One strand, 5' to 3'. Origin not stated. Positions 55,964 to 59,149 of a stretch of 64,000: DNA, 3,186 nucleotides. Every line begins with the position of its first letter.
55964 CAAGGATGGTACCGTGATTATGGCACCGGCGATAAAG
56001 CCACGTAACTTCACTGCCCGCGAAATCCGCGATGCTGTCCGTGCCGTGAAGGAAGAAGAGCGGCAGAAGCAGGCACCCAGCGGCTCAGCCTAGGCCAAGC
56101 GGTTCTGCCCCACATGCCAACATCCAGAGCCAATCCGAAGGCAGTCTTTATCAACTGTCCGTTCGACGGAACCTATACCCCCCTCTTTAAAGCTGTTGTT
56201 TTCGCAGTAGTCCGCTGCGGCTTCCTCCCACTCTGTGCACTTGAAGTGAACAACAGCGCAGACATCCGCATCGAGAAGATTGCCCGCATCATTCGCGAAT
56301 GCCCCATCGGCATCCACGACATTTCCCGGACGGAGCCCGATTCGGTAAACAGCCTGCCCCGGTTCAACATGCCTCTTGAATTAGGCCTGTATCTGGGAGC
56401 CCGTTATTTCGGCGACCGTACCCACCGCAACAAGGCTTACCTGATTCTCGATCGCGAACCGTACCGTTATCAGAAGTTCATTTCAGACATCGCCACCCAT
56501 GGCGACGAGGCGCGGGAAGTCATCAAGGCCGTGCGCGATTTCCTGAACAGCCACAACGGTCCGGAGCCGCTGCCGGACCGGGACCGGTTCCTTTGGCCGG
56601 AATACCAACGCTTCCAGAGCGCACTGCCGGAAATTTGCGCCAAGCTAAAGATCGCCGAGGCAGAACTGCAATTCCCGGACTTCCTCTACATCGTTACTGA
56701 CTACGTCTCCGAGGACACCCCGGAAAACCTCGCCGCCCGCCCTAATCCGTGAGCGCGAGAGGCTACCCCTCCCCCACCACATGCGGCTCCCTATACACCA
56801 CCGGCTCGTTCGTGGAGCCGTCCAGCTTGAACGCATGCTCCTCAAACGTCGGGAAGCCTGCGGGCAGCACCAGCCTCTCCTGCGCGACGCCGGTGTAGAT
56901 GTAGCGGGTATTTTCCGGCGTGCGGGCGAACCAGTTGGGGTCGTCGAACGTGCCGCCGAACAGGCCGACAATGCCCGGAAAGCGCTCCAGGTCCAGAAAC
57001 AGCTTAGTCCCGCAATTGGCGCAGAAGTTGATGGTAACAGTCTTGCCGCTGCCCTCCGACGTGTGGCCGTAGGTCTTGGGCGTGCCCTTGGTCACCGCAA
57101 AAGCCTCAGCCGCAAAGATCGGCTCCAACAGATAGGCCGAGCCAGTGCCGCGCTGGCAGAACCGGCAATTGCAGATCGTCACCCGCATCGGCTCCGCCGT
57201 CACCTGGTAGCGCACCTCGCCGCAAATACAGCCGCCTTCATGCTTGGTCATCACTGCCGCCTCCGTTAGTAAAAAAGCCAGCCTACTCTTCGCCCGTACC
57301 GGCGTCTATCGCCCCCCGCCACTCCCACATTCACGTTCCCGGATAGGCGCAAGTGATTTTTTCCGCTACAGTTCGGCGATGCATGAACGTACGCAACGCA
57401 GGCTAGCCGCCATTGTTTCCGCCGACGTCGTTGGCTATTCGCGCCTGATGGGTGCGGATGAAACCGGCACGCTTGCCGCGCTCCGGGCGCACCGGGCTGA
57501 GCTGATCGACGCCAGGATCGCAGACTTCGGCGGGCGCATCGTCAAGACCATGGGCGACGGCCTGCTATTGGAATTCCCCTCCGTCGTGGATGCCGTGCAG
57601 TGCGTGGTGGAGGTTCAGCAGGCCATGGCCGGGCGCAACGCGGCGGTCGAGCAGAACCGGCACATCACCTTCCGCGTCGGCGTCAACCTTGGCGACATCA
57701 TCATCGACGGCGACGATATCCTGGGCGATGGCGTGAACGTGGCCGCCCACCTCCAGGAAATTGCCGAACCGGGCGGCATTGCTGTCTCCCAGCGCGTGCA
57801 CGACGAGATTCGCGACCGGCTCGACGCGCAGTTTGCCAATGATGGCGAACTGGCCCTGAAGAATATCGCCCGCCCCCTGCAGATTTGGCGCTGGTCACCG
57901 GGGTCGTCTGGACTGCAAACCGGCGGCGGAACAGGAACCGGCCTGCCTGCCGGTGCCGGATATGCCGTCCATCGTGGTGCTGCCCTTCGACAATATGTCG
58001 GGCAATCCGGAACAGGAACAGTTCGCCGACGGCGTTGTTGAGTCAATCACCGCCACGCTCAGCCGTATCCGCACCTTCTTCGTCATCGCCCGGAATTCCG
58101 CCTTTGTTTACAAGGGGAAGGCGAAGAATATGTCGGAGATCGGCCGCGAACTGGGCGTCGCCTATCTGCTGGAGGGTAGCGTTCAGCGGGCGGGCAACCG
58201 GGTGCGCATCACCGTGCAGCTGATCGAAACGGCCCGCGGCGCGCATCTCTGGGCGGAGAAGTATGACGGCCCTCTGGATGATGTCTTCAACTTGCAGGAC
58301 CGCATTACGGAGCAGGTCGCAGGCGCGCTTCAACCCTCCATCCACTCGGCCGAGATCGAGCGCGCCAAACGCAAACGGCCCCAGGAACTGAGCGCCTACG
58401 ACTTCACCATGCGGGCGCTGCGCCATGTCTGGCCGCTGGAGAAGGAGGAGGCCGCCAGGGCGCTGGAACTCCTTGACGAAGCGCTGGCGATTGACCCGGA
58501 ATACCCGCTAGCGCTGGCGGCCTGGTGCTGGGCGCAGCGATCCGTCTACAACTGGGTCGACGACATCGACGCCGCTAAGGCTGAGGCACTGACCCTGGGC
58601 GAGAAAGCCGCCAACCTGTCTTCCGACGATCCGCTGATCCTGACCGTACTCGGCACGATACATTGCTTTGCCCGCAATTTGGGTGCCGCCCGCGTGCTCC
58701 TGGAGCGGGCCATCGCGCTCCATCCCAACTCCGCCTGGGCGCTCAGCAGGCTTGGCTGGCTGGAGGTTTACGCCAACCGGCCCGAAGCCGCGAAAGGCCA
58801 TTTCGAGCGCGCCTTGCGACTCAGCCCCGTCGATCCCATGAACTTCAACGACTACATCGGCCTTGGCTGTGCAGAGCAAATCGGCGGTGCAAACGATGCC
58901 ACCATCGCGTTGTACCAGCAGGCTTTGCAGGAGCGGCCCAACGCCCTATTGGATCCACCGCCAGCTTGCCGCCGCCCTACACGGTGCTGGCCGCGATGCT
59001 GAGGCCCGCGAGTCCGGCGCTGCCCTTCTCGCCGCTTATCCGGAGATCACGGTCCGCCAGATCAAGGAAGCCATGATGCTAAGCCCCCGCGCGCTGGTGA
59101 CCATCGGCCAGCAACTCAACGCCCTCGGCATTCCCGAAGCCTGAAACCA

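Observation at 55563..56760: Low-GC two-gene islet: stand-alone sigma-70 region-1.1 domain protein plus a STIR-superfamily (TIR/NDT-like) protein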

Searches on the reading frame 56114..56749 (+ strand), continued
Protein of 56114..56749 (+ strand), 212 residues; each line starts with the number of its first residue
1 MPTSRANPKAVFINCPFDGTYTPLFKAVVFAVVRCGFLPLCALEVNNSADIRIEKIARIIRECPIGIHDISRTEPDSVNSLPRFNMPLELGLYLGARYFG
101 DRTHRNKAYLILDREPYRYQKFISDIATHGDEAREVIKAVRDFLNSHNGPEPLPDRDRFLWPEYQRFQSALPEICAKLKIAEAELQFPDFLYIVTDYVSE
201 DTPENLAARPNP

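Call 84: find_related_loci(query=A1, collection=viral_contigs, flank=4000)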
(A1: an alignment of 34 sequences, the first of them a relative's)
Query A1 (212 aa) in viral_contigs; peptide patterns used: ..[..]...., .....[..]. (x = any residue, [..] = any of these).
128 stretches matched a pattern; 14 encode a relative of the query (tblastn E <= 1e-3); 14 distinct loci.
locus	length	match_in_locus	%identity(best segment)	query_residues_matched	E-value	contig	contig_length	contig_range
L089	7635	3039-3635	42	4-198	5e-52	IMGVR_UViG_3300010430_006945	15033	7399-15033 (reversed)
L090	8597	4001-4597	43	10-204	3e-51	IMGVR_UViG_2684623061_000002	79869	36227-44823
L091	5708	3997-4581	45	11-201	9e-50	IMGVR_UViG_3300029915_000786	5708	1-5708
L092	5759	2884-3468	44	11-201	1e-48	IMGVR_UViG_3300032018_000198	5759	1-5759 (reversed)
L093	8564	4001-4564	41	11-191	5e-40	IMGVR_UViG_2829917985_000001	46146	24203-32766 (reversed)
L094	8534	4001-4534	39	11-186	4e-38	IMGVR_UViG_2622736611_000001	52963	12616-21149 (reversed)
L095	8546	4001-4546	33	9-185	2e-30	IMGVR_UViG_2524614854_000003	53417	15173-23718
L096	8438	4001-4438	34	9-149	3e-28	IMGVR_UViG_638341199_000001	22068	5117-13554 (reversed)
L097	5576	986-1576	34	11-202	1e-27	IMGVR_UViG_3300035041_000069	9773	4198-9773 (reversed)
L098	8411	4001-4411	38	9-144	5e-27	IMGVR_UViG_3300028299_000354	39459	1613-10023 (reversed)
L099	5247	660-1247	34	11-201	6e-27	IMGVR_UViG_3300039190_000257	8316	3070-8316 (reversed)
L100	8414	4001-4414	39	11-144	3e-26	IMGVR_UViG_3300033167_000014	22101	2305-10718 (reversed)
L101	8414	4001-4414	39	11-144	3e-26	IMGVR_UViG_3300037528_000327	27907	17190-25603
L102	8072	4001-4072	63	11-34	4e-5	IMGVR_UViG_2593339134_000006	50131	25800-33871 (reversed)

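Call 85: fold_search(model_id=the predicted structure, library=viral)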
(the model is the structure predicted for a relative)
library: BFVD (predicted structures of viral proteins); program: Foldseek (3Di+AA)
matches with E <= 10: 871; with E <= 0.001: 3
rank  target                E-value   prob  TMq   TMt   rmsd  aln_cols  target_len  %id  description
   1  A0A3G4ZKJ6            6.4e-05  1.00  0.47  0.32  18.9       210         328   11  Uncharacterized protein [Terrestrivirus sp.]
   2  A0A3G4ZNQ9            6.4e-05  1.00  0.45  0.41  16.4       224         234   14  CD-NTase-associated protein 12/Pycsar effector protein TIR domain-containing protein [Terrestrivirus sp.]
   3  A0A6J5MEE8            4.3e-04  1.00  0.43  0.62   4.5       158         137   11  Nucleoside 2-deoxyribosyltransferase [uncultured Caudovirales phage]
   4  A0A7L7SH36            1.8e-03  1.00  0.42  0.59   5.5       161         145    8  Deoxyuridine triphosphatase [Gordonia phage Archimedes]
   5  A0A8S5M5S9            2.0e-03  1.00  0.43  0.58   3.9       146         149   10  Nucleoside 2-deoxyribosyltransferase [Podoviridae sp. ctaNW81]
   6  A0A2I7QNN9            2.0e-03  1.00  0.37  0.41   8.2       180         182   12  (no name in the UniProt tables at hand)
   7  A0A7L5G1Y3            3.2e-03  1.00  0.33  0.52   9.6       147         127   14  (no name in the UniProt tables at hand)
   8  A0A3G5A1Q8            3.4e-03  1.00  0.38  0.51  13.4       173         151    9  Nucleoside 2-deoxyribosyltransferase [Harvfovirus sp.]
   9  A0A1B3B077            3.6e-03  1.00  0.38  0.48   5.8       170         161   12  Deoxyuridine triphosphatase [Gordonia phage Ghobes]
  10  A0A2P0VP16            4.1e-03  0.99  0.35  0.09  16.0       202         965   10  TIR/WD40 domain-containing protein [Tetraselmis virus 1]
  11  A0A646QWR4            4.3e-03  1.00  0.38  0.51   5.6       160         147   11  (no name in the UniProt tables at hand)
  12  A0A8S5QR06            4.3e-03  0.98  0.33  0.25  18.0       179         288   13  CMP/hydroxymethyl CMP hydrolase [Caudovirales sp. ctkvU4]
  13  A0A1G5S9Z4            4.6e-03  1.00  0.42  0.43   6.1       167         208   10  (no name in the UniProt tables at hand)
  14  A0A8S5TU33            4.6e-03  0.99  0.38  0.24  12.5       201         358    8  Deoxyribosyltransferase [Siphoviridae sp. ctYcY12]
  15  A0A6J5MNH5            5.8e-03  0.97  0.34  0.26  10.2       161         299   10  Uncharacterized protein [uncultured Caudovirales phage]
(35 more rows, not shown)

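Call 94: search_protein_families(library=ncbifam, proteins=[L087:7613-8485:+, L001:4371-5327:+], max_evalue=0.01)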
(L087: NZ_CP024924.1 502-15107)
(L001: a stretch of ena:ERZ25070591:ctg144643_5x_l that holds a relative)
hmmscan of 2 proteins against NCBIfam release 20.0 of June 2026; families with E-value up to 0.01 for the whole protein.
L087:7613-8485:+ (291 aa): 0 families

L001:4371-5327:+ (319 aa): 0 families

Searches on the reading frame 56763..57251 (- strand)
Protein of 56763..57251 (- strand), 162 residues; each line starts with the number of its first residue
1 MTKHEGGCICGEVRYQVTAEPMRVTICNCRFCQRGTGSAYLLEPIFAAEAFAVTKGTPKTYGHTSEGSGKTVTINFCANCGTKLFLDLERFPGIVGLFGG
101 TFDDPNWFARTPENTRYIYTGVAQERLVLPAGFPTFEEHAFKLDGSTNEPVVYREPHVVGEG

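Call 57: search_protein_families(library=pfam, proteins=[window:56763-57251:-], max_evalue=0.001)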
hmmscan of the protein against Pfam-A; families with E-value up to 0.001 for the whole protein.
window:56763-57251:- (162 aa): 1 family
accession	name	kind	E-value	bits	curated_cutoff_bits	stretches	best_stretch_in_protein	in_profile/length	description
PF04828.22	GFA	-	2.2e-28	99.1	24.3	1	4-109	2-106/115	Glutathione-dependent formaldehyde-activating enzyme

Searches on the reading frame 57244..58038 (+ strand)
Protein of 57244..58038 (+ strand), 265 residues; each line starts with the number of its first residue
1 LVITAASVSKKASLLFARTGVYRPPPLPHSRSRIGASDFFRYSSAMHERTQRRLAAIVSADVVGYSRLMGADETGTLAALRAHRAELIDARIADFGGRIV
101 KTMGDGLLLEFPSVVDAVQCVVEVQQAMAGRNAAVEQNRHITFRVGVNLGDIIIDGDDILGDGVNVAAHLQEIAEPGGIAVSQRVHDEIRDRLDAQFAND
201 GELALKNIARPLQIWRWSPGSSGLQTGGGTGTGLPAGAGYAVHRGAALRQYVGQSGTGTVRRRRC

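Call 57: search_protein_families(library=pfam, proteins=[window:57244-58038:+], max_evalue=0.001)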
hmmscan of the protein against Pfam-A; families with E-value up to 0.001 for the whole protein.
window:57244-58038:+ (265 aa): 1 family
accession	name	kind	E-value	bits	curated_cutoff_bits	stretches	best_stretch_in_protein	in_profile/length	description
PF00211.25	Guanylate_cyc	-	5.5e-11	42.8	21.9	1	56-206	10-171/183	Adenylate and Guanylate cyclase catalytic domain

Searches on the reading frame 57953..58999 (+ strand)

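Call 57: search_protein_families(library=pfam, proteins=[window:57953-58999:+], max_evalue=0.001)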
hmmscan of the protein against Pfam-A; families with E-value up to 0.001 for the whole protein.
window:57953-58999:+ (349 aa): 9 families
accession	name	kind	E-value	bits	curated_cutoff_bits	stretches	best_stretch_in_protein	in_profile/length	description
PF07719.23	TPR_2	-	3.1e-09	36.7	27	0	262-292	2-32/34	Tetratricopeptide repeat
PF00515.34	TPR_1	-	6.7e-09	35.6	27.8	0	261-292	1-32/34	Tetratricopeptide repeat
PF14559.12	TPR_19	-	1.1e-08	35.6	25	1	241-294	5-58/68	Tetratricopeptide repeat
PF13424.12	TPR_12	-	1.8e-07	31.7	30.1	1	233-290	9-74/77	Tetratricopeptide repeat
PF13428.12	TPR_14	-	1.5e-06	28.8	23.5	0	232-268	6-42/44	Tetratricopeptide repeat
PF13414.12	TPR_11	-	6.4e-06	26.2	26.8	0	244-268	11-35/42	TPR repeat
PF13431.12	TPR_17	-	2.5e-05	24.6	24.4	0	249-280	1-32/34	Tetratricopeptide repeat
PF13432.12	TPR_16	-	0.0005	20.9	32.7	0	240-295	10-65/65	Tetratricopeptide repeat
PF04052.18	TolB_N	-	0.00052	20.5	22.4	1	5-98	13-105/106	TolB amino-terminal domain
